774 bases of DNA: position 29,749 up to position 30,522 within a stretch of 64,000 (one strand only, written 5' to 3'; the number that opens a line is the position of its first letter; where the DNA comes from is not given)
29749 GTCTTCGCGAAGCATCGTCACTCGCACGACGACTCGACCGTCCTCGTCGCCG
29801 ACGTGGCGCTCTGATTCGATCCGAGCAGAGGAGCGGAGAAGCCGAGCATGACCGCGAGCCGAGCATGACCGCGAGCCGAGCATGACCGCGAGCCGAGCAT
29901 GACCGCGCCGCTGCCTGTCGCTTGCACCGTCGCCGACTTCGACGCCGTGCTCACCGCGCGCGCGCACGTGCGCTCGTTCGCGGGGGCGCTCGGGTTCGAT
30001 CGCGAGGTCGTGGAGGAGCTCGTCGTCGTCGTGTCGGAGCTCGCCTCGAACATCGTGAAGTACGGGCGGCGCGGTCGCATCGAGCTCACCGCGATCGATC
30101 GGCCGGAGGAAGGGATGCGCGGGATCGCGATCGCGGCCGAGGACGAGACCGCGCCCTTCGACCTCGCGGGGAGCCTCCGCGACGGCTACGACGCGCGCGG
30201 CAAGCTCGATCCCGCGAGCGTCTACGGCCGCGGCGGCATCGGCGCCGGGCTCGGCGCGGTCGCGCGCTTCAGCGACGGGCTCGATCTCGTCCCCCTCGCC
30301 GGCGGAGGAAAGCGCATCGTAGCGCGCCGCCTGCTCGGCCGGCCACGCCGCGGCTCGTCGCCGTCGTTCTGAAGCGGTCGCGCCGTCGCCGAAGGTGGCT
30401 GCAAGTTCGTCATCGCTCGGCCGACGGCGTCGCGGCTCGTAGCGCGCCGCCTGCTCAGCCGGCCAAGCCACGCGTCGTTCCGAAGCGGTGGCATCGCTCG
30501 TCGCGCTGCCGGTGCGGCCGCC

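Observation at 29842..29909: Perfect 17-bp x4 tandem repeat carrying the start codon of a partner-switching kinase gene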

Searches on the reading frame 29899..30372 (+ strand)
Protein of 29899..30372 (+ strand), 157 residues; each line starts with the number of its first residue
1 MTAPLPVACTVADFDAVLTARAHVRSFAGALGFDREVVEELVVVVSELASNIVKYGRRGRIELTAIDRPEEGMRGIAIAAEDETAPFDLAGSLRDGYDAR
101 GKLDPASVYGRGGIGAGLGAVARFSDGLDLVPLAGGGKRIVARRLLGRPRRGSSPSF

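Call 4: search_protein_families(library=pfam, proteins=[window:29899-30372:+], max_evalue=0.01)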
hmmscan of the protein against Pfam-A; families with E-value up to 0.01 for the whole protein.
window:29899-30372:+ (157 aa): 1 family
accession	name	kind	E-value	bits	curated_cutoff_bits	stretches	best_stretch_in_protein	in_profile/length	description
PF13581.12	HATPase_c_2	-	1.9e-09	38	27.4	1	12-140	3-123/127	Histidine kinase-like ATPase domain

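Call 6: find_encoding_contigs(protein=window:29899-30372:+, flank=6000, max_places=10)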
Protein window:29899-30372:+ (157 aa): 1 contig read that carries it; 1 place shown.
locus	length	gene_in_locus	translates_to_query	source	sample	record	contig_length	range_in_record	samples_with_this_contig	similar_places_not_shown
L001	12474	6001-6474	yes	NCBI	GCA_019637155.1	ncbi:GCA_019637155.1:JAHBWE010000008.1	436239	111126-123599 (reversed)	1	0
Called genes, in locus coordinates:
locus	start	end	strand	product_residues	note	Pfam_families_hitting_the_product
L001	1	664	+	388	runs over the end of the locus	PF02771:Acyl-CoA_dh_N, PF08028:Acyl-CoA_dh_2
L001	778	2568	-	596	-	-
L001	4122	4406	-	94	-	PF03992:ABM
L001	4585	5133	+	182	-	-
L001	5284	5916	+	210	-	PF07228:SpoIIE (faint)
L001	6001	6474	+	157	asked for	PF13581:HATPase_c_2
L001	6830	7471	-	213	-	PF01740:STAS, PF13466:STAS_2 (weak)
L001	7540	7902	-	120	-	PF01740:STAS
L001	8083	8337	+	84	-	PF01627:Hpt (weak)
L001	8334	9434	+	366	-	PF00072:Response_reg, PF01339:CheB_methylest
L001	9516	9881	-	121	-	PF00072:Response_reg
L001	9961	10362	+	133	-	PF13581:HATPase_c_2, PF02518:HATPase_c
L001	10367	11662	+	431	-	PF07228:SpoIIE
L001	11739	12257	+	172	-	PF13581:HATPase_c_2 (weak), PF19788:DUF6272 (weak)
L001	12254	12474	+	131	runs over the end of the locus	-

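Call 7: find_homologous_proteins(query=window:29899-30369:+)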
Query window:29899-30369:+ (157 aa): 169 proteins with E <= 0.001 among 1349 candidates; the best 120 are listed.
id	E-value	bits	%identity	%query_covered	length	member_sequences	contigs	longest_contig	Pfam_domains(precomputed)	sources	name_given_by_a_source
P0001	6.4e-93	327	100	100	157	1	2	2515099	PF13581.13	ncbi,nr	ncbi:MAG: ATP-binding protein [Labilithrix sp.]|nr:ATP-binding protein [Labilithrix sp.] MCW5812993.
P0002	2.5e-69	250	80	100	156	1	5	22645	PF13581.13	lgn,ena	-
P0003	3.5e-68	246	80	100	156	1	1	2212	PF13581.13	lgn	-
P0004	1.9e-67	244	80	100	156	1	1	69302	PF13581.13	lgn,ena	-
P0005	1.7e-66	241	76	100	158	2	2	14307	PF13581.13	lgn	-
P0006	7.8e-64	232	75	100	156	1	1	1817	PF13581.13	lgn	-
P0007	3.3e-63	230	74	100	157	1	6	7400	PF13581.13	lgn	-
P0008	1.1e-62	229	74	95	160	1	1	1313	PF13581.13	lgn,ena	-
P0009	2.4e-62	228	73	100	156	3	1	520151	PF13581.13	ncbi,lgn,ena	ncbi:MAG: ATP-binding protein [Labilithrix sp.]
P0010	2.7e-62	227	74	100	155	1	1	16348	PF13581.13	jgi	jgi:anti-sigma regulatory factor (Ser/Thr protein kinase)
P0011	3.3e-62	227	73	97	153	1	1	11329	PF13581.13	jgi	jgi:serine/threonine-protein kinase RsbT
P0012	5.1e-62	226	75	98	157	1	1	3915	PF13581.13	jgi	jgi:anti-sigma regulatory factor (Ser/Thr protein kinase)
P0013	6.3e-62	226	74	98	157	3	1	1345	PF13581.13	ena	-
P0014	1.2e-61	225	77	96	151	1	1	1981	PF13581.13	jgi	jgi:anti-sigma regulatory factor (Ser/Thr protein kinase)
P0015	1.7e-61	225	74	98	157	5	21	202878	PF13581.13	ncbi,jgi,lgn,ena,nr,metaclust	ncbi:MAG: hypothetical protein BGO98_07435 [Myxococcales bacterium 68-20]|nr:MAG: hypothetical prote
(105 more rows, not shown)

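Call 10: find_related_loci(query=A1, collection=genome_contigs, flank=4000)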
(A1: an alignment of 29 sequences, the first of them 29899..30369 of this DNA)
Query A1 (157 aa) in genome_contigs; peptide patterns used: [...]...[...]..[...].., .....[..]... (x = any residue, [..] = any of these).
217 stretches matched a pattern; 74 encode a relative of the query (tblastn E <= 1e-3); 74 distinct loci.
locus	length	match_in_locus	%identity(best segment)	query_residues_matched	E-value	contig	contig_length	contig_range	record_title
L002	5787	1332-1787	72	4-157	1e-55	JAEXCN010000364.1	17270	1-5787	MAG: Proteobacteria bacterium isolate OH_HBB_116 k127_1381691, whole genome shotgun sequence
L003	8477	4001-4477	65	3-157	1e-51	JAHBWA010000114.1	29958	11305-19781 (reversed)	MAG: Labilithrix sp. isolate ACE_MYX5 MYX5_114, whole genome shotgun sequence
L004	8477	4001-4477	66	3-157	3e-51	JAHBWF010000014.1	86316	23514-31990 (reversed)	MAG: Labilithrix sp. isolate ACE_MYX10 MYX10_14, whole genome shotgun sequence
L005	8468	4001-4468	73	1-157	1e-50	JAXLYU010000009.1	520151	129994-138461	MAG: Labilithrix sp. isolate STL-MYX21 C4.7.fa-9, whole genome shotgun sequence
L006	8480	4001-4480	65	2-157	1e-49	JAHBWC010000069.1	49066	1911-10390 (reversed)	MAG: Labilithrix sp. isolate ACE_MYX7 MYX7_69, whole genome shotgun sequence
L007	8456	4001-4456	74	4-157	3e-47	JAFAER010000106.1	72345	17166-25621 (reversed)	MAG: Proteobacteria bacterium isolate OH_SBlB_141 k127_80775, whole genome shotgun sequence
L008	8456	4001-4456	74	4-157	2e-46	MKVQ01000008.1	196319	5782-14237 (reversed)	MAG: Myxococcales bacterium 68-20 scnpilot_expt_750_bf_scaffold_130, whole genome shotgun sequence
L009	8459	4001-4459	67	2-157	1e-42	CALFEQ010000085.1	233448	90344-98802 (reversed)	MAG TPA_asm: uncultured Myxococcales bacterium isolate SRR5251193_bin.130_CONCOCT_v1.1_MAG genome assembly, contig: ERZ7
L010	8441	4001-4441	62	9-157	2e-38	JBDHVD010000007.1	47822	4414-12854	MAG: Labilithrix sp. isolate AS-MESO-3CA.217 NODE_2914_length_47822_cov_4.139491, whole genome shotgun sequence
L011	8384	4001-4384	58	21-150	2e-36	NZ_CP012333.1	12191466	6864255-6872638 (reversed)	Labilithrix luteola strain DSM 27648 chromosome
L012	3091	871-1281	47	21-155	2e-27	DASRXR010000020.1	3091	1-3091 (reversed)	MAG TPA_asm: Polyangiales bacterium isolate SMAG_U12567 k141_268531, whole genome shotgun sequence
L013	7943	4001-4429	43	8-150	7e-24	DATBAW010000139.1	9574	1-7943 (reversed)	MAG TPA_asm: Thermoanaerobaculia bacterium isolate SMAG_U5742 k141_1057358, whole genome shotgun sequence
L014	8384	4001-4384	46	17-145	3e-22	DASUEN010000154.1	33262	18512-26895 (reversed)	MAG TPA_asm: Thermoanaerobaculia bacterium isolate SMAG_U1354 k141_1183066, whole genome shotgun sequence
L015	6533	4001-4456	42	11-150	4e-22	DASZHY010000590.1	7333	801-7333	MAG TPA_asm: Thermoanaerobaculia bacterium isolate SMAG_U6588 k141_3286378, whole genome shotgun sequence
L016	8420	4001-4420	43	10-150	8e-22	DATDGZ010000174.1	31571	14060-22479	MAG TPA_asm: Thermoanaerobaculia bacterium isolate SMAG_U265 k141_413501, whole genome shotgun sequence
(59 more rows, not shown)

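Call 13: find_encoding_contigs(protein=P0002, flank=3000, max_places=5)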
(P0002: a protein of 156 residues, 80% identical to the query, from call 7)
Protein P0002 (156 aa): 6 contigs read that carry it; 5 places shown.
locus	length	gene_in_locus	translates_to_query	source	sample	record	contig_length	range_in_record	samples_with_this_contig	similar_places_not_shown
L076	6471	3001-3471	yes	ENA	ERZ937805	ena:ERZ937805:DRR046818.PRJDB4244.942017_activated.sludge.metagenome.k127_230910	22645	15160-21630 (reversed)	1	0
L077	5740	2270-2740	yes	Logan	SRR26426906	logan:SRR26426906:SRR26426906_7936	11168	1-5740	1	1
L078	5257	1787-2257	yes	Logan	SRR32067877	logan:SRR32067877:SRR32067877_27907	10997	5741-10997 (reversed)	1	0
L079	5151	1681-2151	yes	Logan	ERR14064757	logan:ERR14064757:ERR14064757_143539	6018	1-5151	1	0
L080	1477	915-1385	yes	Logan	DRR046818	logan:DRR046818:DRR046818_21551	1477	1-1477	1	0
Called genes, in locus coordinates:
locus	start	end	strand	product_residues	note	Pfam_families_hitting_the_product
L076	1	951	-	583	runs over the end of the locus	-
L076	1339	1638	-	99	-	PF03992:ABM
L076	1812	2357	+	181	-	-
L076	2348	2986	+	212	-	PF07228:SpoIIE (weak)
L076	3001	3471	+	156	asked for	PF13581:HATPase_c_2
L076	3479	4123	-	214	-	PF01740:STAS, PF13466:STAS_2 (weak)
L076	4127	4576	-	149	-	PF01740:STAS, PF13466:STAS_2 (weak)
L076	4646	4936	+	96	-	PF01627:Hpt (weak)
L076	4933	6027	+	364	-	PF00072:Response_reg, PF01339:CheB_methylest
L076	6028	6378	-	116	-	PF00072:Response_reg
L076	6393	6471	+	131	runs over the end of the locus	PF13581:HATPase_c_2, PF02518:HATPase_c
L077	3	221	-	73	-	?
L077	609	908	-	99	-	PF03992:ABM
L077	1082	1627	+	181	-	-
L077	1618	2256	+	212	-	PF07228:SpoIIE (faint)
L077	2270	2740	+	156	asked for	PF13581:HATPase_c_2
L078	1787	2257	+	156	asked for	PF13581:HATPase_c_2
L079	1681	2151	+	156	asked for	PF13581:HATPase_c_2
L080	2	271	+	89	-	?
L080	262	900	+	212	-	PF07228:SpoIIE (weak)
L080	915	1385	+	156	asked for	PF13581:HATPase_c_2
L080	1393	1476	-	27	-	?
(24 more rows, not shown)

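Call 14: find_encoding_contigs(protein=P0004, flank=3000, max_places=3)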
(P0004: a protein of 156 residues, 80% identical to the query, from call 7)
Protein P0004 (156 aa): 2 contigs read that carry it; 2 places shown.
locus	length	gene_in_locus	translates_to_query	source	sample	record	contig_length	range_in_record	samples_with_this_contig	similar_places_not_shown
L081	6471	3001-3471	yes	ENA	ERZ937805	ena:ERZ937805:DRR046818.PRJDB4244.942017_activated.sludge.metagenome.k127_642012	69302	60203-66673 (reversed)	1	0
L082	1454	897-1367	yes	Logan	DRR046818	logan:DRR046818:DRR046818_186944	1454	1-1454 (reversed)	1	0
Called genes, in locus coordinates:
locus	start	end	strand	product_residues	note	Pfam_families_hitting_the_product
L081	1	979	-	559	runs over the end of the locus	-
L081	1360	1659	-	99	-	PF03992:ABM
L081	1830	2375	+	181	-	-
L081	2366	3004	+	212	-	-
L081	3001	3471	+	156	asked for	PF13581:HATPase_c_2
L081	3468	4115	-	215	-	PF01740:STAS, PF13466:STAS_2 (weak)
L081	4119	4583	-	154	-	PF01740:STAS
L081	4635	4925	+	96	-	PF01627:Hpt (weak)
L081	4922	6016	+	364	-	PF00072:Response_reg, PF01339:CheB_methylest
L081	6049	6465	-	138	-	PF00072:Response_reg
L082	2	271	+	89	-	?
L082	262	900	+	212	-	-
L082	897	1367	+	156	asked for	PF13581:HATPase_c_2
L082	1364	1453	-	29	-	?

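Call 15: find_encoding_contigs(protein=P0005, flank=3000, max_places=3)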
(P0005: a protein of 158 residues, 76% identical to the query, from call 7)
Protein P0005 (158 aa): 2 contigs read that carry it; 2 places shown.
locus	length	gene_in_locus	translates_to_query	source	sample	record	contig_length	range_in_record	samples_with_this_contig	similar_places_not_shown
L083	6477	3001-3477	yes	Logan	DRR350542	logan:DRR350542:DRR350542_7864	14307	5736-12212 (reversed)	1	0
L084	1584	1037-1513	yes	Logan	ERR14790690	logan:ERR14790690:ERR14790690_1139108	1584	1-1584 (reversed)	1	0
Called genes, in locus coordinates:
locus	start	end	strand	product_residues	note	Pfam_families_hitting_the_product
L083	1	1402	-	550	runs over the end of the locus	-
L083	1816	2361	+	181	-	-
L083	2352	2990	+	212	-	PF07228:SpoIIE (weak)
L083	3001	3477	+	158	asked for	PF13581:HATPase_c_2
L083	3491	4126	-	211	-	PF01740:STAS, PF13466:STAS_2 (faint)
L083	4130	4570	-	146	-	PF01740:STAS, PF13466:STAS_2 (weak)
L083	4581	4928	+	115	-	-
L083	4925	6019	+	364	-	PF00072:Response_reg, PF01339:CheB_methylest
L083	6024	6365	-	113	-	PF00072:Response_reg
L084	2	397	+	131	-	?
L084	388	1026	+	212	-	PF07228:SpoIIE (weak)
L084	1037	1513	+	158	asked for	PF13581:HATPase_c_2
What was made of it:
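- On Partner-switching (RsbT/RsbW/SpoIIAB-type) serine kinase: The arrangement is conserved in relatives (calls 13-15).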

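Call 18: list_cluster_members(proteins=[P0001])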
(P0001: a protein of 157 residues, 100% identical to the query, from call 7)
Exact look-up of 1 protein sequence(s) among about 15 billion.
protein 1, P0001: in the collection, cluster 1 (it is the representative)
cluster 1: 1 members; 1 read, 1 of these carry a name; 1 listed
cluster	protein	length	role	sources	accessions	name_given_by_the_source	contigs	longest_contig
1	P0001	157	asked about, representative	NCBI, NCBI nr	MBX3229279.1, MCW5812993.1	MAG: ATP-binding protein [Labilithrix sp.] | ATP-binding protein [Labilithrix sp.]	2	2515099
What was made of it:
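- A second NCBI assembly encodes the identical 157-aa protein (call 18), although that does not show its copy number.
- Tried and rejected: The second NCBI assembly that holds the identical protein (MCW5812993.1, call 18) could not be read.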

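Call 34: find_encoding_contigs(protein=P0004, flank=10000, max_places=1)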
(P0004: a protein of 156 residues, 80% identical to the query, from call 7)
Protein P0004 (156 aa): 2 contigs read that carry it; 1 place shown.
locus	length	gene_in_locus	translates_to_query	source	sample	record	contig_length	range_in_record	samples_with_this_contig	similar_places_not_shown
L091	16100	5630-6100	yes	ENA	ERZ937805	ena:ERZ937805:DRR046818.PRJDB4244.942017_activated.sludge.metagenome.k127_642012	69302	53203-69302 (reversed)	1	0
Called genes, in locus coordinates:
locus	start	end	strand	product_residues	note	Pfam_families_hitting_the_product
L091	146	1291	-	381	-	PF01609:DDE_Tnp_1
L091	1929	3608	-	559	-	-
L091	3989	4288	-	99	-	PF03992:ABM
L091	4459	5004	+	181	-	-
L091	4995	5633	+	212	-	-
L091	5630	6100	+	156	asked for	PF13581:HATPase_c_2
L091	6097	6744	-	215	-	PF01740:STAS, PF13466:STAS_2 (weak)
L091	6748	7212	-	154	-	PF01740:STAS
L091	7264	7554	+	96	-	PF01627:Hpt (weak)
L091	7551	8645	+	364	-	PF00072:Response_reg, PF01339:CheB_methylest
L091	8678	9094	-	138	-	PF00072:Response_reg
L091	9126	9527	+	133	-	PF13581:HATPase_c_2, PF02518:HATPase_c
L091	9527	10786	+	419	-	PF07228:SpoIIE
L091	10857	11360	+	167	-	PF13581:HATPase_c_2 (weak)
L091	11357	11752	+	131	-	-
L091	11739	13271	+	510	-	PF01627:Hpt, PF02518:HATPase_c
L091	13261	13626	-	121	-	PF00072:Response_reg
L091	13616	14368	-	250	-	PF00072:Response_reg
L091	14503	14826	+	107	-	-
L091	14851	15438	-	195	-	PF21982:RecX_HTH1 (faint), PF21981:RecX_HTH3 (faint), PF02631:RecX_HTH2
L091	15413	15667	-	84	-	-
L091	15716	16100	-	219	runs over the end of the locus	PF07638:Sigma70_ECF (weak), PF04542:Sigma70_r2, PF08281:Sigma70_r4_2, PF04545:Sigma70_r4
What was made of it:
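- Closest known: Stressosome / partner-switching module RsbR-RsbS-RsbT-RsbX. Different: The neighbours are Hpt, CheB and response-regulator genes rather than sigma B (calls 6, 34).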

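Call 36: search_protein_families(library=ncbifam, proteins=[window:29899-30372:+], max_evalue=0.01)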
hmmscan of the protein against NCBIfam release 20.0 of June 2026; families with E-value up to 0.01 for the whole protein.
window:29899-30372:+ (157 aa): 1 family
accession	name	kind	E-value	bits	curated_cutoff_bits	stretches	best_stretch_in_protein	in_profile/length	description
NF041045.1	RsbA_anti_sig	subfamily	8.8e-07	28.4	210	1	11-62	185-237/303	anti-sigma factor RsbA family regulatory protein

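Call 37: search_solved_structures(query=window:29899-30369:+, max_evalue=0.01)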
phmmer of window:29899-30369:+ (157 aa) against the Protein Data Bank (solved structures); distinct sequences matched with E-value up to 0.01: 0.
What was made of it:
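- On Partner-switching (RsbT/RsbW/SpoIIAB-type) serine kinase: There is no PDB sequence hit at E<=0.01 (call 37).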
